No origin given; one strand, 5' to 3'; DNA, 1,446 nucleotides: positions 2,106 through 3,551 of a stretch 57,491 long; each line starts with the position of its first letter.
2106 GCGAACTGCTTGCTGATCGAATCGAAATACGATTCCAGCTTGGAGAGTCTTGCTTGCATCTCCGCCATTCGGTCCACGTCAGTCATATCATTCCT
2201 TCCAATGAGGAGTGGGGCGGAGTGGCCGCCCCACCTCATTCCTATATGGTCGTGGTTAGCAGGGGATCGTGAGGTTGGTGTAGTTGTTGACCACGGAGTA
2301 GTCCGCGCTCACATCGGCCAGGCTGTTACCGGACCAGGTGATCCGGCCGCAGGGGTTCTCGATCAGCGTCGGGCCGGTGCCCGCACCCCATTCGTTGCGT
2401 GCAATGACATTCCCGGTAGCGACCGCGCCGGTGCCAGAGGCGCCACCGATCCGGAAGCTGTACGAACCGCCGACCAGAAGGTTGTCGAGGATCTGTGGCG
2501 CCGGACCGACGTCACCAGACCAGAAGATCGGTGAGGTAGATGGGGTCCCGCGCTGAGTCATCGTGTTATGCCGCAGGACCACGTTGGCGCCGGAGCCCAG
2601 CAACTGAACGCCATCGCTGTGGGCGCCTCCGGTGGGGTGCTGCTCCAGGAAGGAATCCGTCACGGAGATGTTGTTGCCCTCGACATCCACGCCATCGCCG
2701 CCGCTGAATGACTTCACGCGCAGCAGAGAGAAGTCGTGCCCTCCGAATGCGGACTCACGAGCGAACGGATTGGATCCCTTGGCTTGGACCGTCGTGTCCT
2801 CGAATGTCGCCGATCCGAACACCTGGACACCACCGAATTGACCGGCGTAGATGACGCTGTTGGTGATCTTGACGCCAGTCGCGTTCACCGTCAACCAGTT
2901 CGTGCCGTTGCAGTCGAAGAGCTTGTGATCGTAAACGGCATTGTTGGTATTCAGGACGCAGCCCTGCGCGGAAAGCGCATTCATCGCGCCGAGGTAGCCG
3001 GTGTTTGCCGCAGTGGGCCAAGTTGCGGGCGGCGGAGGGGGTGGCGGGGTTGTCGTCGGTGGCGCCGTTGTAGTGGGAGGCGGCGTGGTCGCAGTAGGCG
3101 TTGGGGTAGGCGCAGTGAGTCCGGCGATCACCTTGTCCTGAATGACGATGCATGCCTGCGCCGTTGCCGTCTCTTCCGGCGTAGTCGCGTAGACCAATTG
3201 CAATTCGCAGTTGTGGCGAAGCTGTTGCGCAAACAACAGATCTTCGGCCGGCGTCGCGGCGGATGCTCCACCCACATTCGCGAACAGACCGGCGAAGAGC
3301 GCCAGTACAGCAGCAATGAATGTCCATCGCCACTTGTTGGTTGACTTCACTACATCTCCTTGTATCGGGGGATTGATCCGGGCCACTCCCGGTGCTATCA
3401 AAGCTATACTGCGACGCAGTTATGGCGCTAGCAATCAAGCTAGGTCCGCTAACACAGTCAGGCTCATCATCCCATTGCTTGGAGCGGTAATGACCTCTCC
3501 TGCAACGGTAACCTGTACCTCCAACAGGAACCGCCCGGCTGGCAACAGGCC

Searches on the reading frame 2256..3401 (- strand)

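Call 89: search_protein_families(library=pfam, proteins=[window:2256-3401:-], max_evalue=0.001)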
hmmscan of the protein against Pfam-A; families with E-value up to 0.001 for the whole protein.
window:2256-3401:- (381 aa): 1 family
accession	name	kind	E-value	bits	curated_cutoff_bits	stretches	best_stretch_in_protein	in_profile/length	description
PF13229.12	Beta_helix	-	6.8e-05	23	25.9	1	173-341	7-139/158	Right handed beta helix region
